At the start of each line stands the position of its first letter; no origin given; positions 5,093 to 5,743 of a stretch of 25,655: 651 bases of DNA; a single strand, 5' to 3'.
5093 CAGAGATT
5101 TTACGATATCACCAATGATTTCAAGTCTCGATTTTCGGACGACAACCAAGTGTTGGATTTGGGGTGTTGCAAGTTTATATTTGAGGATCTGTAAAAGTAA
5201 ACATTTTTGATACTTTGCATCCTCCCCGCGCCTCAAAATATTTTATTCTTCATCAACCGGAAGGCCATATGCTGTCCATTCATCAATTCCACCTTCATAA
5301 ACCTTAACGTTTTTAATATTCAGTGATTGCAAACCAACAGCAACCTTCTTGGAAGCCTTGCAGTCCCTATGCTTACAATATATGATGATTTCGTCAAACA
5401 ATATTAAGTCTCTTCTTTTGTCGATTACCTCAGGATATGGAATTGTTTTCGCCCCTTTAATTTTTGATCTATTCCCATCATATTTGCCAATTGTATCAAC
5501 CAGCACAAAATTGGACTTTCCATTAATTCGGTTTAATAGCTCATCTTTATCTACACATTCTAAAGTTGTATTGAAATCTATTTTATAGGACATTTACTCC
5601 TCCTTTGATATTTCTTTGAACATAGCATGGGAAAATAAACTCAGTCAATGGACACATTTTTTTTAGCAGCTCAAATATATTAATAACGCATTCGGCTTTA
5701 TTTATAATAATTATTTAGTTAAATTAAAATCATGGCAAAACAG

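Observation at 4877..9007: Stand-alone ArsR + rhodanese + fused Fe-S/Mo-enzyme module: candidate new cytoplasmic sulfur (or metalloid) redox system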

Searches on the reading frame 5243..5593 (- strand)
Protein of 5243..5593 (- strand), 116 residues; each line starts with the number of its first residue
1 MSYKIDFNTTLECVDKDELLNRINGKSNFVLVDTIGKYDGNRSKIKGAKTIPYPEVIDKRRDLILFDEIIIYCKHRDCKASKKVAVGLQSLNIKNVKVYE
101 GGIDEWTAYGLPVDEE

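Call 3: search_protein_families(library=pfam, proteins=[window:5243-5593:-], max_evalue=0.01)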
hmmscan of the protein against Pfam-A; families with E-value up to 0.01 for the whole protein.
window:5243-5593:- (116 aa): 1 family
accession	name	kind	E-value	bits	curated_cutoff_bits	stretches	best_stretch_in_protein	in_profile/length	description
PF00581.25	Rhodanese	-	1.7e-10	41.7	22.2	1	17-108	3-101/102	Rhodanese-like domain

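Call 4: search_protein_families(library=ncbifam, proteins=[window:5243-5593:-], max_evalue=0.01)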
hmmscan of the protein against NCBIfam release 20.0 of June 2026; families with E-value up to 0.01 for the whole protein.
window:5243-5593:- (116 aa): 6 families
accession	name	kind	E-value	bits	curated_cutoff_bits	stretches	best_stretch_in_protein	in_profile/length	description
NF041203.1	rhodanese_LYCAU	equivalog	2.4e-09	37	115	1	9-115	18-125/126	rhodanese-related (seleno)protein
NF006444.0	PRK08762.1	equivalog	2.3e-05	23.2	449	1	11-114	14-115/387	molybdopterin-synthase adenylyltransferase MoeB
NF045694.1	seleno_TsoB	exception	2.7e-05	22.4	805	1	13-115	45-158/572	rhodanese/DsbD fusion-like selenoprotein TsoB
NF045521.1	rhoda_near_glyco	subfamily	5.1e-05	23.1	145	1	14-114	20-116/144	rhodanese homology domain-containing protein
NF005646.0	PRK07411.1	equivalog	9.5e-05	21.7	633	1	18-107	288-380/390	molybdopterin-synthase adenylyltransferase MoeB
TIGR03865.1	PQQ_CXXCW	subfamily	0.00012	22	128.05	1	68-115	118-164/167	PQQ-dependent catabolism-associated CXXCW motif protein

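Call 64: search_solved_structures(query=window:5243-5593:-, max_evalue=0.01, show_alignments=4)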
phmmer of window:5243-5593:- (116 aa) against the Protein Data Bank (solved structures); distinct sequences matched with E-value up to 0.01: 5.
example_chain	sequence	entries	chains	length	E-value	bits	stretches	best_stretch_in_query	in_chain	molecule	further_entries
6mxv_A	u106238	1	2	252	2.2e-05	27.8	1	12-115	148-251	Rhodanese-like family protein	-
3ipo_A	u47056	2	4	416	0.0013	22.1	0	70-114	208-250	Putative thiosulfate sulfurtransferase ynjE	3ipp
2wlr_A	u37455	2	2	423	0.0014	22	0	70-114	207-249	PUTATIVE THIOSULFATE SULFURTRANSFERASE YNJE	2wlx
3k9r_A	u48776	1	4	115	0.0072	19.7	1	25-114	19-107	Alr3790 protein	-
3hix_A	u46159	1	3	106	0.0084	19.5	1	25-114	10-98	Alr3790 protein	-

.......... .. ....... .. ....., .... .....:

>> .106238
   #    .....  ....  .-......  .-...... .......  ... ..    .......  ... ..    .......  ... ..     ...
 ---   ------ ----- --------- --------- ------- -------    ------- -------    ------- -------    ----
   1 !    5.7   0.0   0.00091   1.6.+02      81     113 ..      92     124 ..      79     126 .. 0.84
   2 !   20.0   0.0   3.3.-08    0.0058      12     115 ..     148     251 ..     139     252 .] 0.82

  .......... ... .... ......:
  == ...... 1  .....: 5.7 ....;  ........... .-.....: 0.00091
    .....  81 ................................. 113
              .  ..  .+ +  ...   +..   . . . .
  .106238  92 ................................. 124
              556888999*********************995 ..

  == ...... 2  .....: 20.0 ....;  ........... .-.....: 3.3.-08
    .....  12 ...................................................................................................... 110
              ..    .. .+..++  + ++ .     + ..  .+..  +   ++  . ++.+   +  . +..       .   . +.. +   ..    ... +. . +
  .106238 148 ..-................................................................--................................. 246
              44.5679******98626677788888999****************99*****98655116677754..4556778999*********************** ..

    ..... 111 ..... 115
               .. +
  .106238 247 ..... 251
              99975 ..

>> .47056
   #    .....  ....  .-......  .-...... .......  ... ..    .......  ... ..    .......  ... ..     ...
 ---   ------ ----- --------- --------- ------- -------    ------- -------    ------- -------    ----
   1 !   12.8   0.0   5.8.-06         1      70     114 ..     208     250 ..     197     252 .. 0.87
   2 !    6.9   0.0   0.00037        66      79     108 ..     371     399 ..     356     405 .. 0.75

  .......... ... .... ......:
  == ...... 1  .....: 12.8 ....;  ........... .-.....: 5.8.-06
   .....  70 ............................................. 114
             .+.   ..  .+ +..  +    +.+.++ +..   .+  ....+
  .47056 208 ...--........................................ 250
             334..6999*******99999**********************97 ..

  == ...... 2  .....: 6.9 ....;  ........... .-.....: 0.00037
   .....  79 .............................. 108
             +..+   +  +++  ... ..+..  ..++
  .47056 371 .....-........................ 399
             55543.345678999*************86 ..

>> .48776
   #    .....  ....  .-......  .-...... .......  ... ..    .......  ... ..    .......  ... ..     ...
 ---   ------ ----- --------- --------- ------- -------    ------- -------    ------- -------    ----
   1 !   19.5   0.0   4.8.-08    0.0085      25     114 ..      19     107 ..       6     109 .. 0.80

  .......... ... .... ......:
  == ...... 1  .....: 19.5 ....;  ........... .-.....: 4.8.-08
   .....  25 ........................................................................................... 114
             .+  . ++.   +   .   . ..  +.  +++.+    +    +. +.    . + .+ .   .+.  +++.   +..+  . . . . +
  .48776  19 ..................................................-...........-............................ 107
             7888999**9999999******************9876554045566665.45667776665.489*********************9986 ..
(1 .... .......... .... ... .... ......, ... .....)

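Call 87: find_homologous_proteins(query=window:5243-5590:-, max_evalue=0.00001)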
Query window:5243-5590:- (115 aa): 215 proteins with E <= 0.00001 among 219 candidates; the best 120 are listed.
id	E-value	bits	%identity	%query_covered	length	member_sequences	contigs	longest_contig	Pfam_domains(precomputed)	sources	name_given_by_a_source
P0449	5.9e-63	228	90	99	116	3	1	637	PF00581.26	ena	-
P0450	1.5e-54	201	77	100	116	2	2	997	PF00581.26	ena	-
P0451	1.0e-53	198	77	100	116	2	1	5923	PF00581.26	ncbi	-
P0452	1.3e-53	198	76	100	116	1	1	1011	PF00581.26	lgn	-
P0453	4.1e-53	196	76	100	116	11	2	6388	PF00581.26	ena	-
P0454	9.1e-53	195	77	100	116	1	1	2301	PF00581.26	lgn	-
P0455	1.2e-52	195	75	100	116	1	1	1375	PF00581.26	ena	-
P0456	1.2e-52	195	74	98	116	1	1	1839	PF00581.26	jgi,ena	-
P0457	1.4e-52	195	77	100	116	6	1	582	PF00581.26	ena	-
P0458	3.5e-52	193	75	100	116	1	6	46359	PF00581.26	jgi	jgi:rhodanese-related sulfurtransferase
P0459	5.6e-52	193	73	100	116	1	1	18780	PF00581.26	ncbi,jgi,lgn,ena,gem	-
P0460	6.0e-52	193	75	99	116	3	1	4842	PF00581.26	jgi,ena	-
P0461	7.5e-52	192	74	100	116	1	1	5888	PF00581.26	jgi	-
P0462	1.2e-51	191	74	100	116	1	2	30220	PF00581.26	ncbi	-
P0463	1.5e-51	191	73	100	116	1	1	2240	PF00581.26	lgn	-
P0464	1.6e-51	191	73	100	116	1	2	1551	PF00581.26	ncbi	-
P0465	1.7e-51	191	76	100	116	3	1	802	PF00581.26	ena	-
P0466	1.9e-51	191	73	100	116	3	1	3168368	PF00581.26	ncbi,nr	ncbi:MAG: rhodanese-like domain-containing protein [Nitrospiraceae bacterium]|nr:MAG: rhodanese-like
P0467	4.7e-51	190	71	100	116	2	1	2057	PF00581.26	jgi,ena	-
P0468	4.7e-51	190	73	100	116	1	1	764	PF00581.26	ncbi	-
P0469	4.9e-51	190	74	99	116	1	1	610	PF00581.26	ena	-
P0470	5.1e-51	190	73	100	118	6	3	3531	PF00581.26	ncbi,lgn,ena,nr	ncbi:MAG TPA: rhodanese-like domain-containing protein [Nitrospirae bacterium]|nr:rhodanese-like dom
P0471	8.0e-51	189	75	100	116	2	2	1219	PF00581.26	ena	-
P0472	8.1e-51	189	71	100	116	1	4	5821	PF00581.26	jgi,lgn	jgi:rhodanese-related sulfurtransferase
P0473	1.0e-50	189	74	100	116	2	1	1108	PF00581.26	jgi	-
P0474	1.1e-50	188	71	100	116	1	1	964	PF00581.26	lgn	-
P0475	1.3e-50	188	73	100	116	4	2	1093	PF00581.26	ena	-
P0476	1.3e-50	188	72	100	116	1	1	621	PF00581.26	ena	-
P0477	1.4e-50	188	71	100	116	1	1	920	PF00581.26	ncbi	-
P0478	2.1e-50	188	68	99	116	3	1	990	PF00581.26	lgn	-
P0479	2.3e-50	187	72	100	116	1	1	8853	PF00581.26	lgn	-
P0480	2.7e-50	187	74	100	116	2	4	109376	PF00581.26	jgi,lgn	jgi:rhodanese-related sulfurtransferase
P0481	2.7e-50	187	73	98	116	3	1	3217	PF00581.26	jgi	jgi:rhodanese-related sulfurtransferase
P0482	3.1e-50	187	76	92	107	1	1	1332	PF00581.26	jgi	-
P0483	4.0e-50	187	72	100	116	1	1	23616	PF00581.26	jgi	jgi:rhodanese-related sulfurtransferase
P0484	4.1e-50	187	70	100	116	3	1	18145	PF00581.26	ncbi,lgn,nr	ncbi:MAG: rhodanese-like domain-containing protein [Thermodesulfovibrionia bacterium]|nr:rhodanese-l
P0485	5.1e-50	186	74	100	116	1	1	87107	PF00581.26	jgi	jgi:rhodanese-related sulfurtransferase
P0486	5.4e-50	186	69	100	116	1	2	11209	PF00581.26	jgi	-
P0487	6.4e-50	186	73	100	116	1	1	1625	PF00581.26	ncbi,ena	-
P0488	6.4e-50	186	75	98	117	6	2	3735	PF00581.26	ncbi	-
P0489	6.5e-50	186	70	99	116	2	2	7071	PF00581.26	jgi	-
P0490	7.0e-50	186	72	99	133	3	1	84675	PF00581.26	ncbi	-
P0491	7.9e-50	186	72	100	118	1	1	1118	PF00581.26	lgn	-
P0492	8.0e-50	186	70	100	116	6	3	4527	PF00581.26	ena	-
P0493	8.2e-50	186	71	100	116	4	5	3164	PF00581.26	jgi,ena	-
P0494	9.2e-50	185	71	100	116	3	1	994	PF00581.26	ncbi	-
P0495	9.3e-50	185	70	100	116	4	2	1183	PF00581.26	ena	-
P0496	1.0e-49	185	70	100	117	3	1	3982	PF00581.26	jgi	-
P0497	1.1e-49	185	70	100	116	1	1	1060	PF00581.26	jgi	-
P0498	1.3e-49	185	72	99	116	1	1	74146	PF00581.26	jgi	jgi:rhodanese-related sulfurtransferase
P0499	1.3e-49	185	73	100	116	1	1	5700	PF00581.26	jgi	-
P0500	1.6e-49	185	73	100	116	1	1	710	PF00581.26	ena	-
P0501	1.6e-49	185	74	100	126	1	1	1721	PF00581.26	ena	-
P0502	1.9e-49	184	73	100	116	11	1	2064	PF00581.26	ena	-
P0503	2.6e-49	184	75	92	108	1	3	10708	PF00581.26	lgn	-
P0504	3.2e-49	184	72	100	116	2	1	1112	PF00581.26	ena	-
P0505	4.7e-49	183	72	100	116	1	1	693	PF00581.26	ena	-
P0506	4.7e-49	183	69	99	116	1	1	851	PF00581.26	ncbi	-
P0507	5.2e-49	183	71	100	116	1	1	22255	PF00581.26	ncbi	-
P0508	5.4e-49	183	72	100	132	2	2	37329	PF00581.26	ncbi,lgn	-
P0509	5.6e-49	183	69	100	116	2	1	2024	PF00581.26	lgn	-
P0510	6.0e-49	183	70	100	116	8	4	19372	PF00581.26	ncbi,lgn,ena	-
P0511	6.2e-49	183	74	99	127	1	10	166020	PF00581.26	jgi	jgi:rhodanese-related sulfurtransferase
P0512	6.3e-49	183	74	94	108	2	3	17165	PF00581.26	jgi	jgi:rhodanese-related sulfurtransferase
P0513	7.5e-49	183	71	100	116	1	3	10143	PF00581.26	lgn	-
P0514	8.6e-49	182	73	99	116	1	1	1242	PF00581.26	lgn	-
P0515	9.1e-49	182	70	100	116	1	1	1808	PF00581.26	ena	-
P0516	1.1e-48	182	71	100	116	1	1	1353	PF00581.26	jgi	jgi:rhodanese-related sulfurtransferase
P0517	1.4e-48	182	70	100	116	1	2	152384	PF00581.26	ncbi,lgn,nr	ncbi:MAG: rhodanese-like domain-containing protein [Nitrospirae bacterium]|nr:rhodanese-like domain-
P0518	1.7e-48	181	70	100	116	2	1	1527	PF00581.26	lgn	-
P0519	1.8e-48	181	73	100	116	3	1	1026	PF00581.26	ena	-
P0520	2.0e-48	181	70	100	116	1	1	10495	PF00581.26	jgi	-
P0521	2.6e-48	181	69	99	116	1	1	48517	PF00581.26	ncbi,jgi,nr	ncbi:MAG: hypothetical protein C4538_10950 [Nitrospiraceae bacterium]|nr:MAG: hypothetical protein C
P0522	3.5e-48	180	72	98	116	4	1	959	PF00581.26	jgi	jgi:rhodanese-related sulfurtransferase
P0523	3.8e-48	180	68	100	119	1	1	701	PF00581.26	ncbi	-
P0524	4.0e-48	180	76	93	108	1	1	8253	PF00581.26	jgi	jgi:rhodanese-related sulfurtransferase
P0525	4.1e-48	180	71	100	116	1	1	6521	PF00581.26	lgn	-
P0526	4.2e-48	180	71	100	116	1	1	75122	PF00581.26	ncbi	-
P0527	4.2e-48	180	71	99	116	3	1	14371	PF00581.26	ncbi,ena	-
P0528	6.7e-48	179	70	100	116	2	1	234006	PF00581.26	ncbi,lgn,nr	ncbi:MAG: hypothetical protein HZA16_05110 [Nitrospirae bacterium]|nr:hypothetical protein [Nitrospi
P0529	6.8e-48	179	70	100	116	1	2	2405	PF00581.26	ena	-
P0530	7.1e-48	179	72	99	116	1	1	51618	PF00581.26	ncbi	-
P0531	7.3e-48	179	75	92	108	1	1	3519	PF00581.26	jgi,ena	-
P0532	9.3e-48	179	72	100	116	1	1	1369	PF00581.26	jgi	jgi:rhodanese-related sulfurtransferase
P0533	9.3e-48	179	70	99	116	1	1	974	PF00581.26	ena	-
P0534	1.0e-47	179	68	100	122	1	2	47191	PF00581.26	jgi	jgi:rhodanese-related sulfurtransferase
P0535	1.1e-47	179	71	99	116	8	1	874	PF00581.26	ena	-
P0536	1.1e-47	179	72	100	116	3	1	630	PF00581.26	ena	-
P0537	1.1e-47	179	72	99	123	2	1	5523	PF00581.26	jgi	jgi:rhodanese-related sulfurtransferase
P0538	1.4e-47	178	70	100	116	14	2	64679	PF00581.26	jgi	jgi:rhodanese-related sulfurtransferase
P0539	1.8e-47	178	68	99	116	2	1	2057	PF00581.26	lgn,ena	-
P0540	1.8e-47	178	69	100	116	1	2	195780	PF00581.26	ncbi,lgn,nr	ncbi:MAG: rhodanese-like domain-containing protein [Nitrospirae bacterium]|nr:rhodanese-like domain-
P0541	2.0e-47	178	68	100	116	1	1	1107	PF00581.26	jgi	-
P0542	2.2e-47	178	68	100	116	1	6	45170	PF00581.26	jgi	jgi:rhodanese-related sulfurtransferase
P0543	2.3e-47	178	66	98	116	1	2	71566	PF00581.26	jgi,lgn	jgi:rhodanese-related sulfurtransferase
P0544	2.4e-47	178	70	100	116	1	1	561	PF00581.26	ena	-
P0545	2.9e-47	177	71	100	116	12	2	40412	PF00581.26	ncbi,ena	-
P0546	3.2e-47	177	72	98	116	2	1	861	PF00581.26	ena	-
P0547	3.3e-47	177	69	99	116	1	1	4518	PF00581.26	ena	-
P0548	3.5e-47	177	68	99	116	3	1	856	PF00581.26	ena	-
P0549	7.2e-47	176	69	100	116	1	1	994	PF00581.26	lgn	-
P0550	7.8e-47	176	70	100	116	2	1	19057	PF00581.26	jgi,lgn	-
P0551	8.0e-47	176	68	99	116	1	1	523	PF00581.26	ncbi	-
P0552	9.8e-47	176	70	100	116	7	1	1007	PF00581.26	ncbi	-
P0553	1.1e-46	176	70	100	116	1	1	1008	PF00581.26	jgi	jgi:rhodanese-related sulfurtransferase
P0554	1.4e-46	175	66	100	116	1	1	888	PF00581.26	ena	-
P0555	1.7e-46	175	70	100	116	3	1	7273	PF00581.26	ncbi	-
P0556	3.0e-46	174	67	100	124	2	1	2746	PF00581.26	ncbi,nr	ncbi:MAG TPA: hypothetical protein ENG75_00355 [Nitrospirae bacterium]|nr:hypothetical protein [Nitr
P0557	3.2e-46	174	69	99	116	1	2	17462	PF00581.26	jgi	jgi:rhodanese-related sulfurtransferase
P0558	3.2e-46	174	68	99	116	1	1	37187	PF00581.26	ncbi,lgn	-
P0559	3.5e-46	174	67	100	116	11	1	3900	PF00581.26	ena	-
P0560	3.9e-46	174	71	99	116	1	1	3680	PF00581.26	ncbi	-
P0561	4.3e-46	174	69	100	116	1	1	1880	PF00581.26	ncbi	-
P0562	5.4e-46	173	67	98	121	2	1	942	PF00581.26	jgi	-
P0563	5.7e-46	173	65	100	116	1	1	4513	PF00581.26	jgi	jgi:rhodanese-related sulfurtransferase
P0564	9.2e-46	173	70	100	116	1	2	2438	PF00581.26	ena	-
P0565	9.8e-46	172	68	100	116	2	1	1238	PF00581.26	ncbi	-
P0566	1.1e-45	172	67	100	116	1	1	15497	PF00581.26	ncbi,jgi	jgi:rhodanese-related sulfurtransferase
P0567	1.4e-45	172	71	92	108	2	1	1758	PF00581.26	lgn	-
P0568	1.4e-45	172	66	99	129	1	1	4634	PF00581.26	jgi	jgi:rhodanese-related sulfurtransferase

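Call 88: find_encoding_contigs(protein=P0543, flank=6000, max_places=2)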
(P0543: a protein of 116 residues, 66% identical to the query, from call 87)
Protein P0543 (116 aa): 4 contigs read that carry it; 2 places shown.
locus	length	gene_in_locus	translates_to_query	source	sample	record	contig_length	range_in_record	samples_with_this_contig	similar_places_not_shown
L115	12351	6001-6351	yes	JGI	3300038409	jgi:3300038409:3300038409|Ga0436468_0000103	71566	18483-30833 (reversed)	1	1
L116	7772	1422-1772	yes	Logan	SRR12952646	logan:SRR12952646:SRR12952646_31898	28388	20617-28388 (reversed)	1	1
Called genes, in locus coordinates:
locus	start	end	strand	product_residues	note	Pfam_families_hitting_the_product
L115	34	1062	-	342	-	PF01208:URO-D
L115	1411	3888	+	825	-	PF13426:PAS_9 (faint), PF01590:GAF, PF13185:GAF_2, PF01590:GAF, PF13185:GAF_2, PF13492:GAF_3 (weak), PF00512:HisKA, PF02518:HATPase_c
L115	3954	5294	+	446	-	PF00072:Response_reg, PF00158:Sigma54_activat, PF14532:Sigma54_activ_2, PF00004:AAA (weak), PF07724:AAA_2 (weak), PF07728:AAA_5, PF25601:AAA_lid_14, PF02954:HTH_8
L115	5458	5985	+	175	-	PF02572:CobA_CobO_BtuR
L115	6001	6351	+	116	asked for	PF00581:Rhodanese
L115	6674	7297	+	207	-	-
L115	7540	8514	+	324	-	PF02563:Poly_export, PF22461:SLBB_2, PF10531:SLBB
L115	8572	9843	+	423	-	PF01370:Epimerase, PF04321:RmlD_sub_bind, PF16363:GDP_Man_Dehyd, PF02719:Polysacc_synt_2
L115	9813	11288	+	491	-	PF02310:B12-binding, PF04055:Radical_SAM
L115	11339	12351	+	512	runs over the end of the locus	PF02310:B12-binding, PF04055:Radical_SAM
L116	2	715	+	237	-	?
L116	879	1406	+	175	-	PF02572:CobA_CobO_BtuR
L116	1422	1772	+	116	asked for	PF00581:Rhodanese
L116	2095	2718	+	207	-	-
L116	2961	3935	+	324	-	PF02563:Poly_export, PF22461:SLBB_2, PF10531:SLBB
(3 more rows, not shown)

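Call 89: find_encoding_contigs(protein=P0540, flank=6000, max_places=2)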
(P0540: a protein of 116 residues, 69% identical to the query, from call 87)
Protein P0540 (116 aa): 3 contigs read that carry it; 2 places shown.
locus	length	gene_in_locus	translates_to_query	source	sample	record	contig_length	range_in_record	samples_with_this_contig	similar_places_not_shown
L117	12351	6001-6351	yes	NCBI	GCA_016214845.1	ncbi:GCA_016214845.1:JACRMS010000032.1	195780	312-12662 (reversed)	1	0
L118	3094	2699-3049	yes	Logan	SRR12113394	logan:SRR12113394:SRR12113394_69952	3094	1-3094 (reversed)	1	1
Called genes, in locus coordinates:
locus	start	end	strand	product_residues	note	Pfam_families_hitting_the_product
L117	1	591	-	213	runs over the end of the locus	PF13187:Fer4_9 (faint), PF00037:Fer4 (faint), PF12838:Fer4_7 (weak), PF13484:Fer4_16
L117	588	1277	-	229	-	PF02607:B12-binding_2, PF02310:B12-binding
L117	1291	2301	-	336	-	PF01208:URO-D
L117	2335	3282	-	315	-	PF02007:MtrH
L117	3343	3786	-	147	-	PF02627:CMD (weak)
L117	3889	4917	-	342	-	PF01208:URO-D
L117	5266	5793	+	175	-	PF02572:CobA_CobO_BtuR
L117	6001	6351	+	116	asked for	PF00581:Rhodanese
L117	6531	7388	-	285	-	PF00491:Arginase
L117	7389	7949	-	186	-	PF01862:PvlArgDC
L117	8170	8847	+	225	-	PF00702:Hydrolase, PF12710:HAD, PF13419:HAD_2, PF13242:Hydrolase_like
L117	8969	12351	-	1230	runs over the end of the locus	PF14522:Cytochrome_C7 (faint), PF02085:Cytochrom_CIII (faint), PF09699:Paired_CXXCH_1 (faint), PF14537:Cytochrom_c3_2 (faint), PF22113:Mtrc-MtrF_II-IV_dom (weak)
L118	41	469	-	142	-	PF02627:CMD (weak)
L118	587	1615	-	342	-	PF01208:URO-D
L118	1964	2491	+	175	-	PF02572:CobA_CobO_BtuR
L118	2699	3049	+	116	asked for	PF00581:Rhodanese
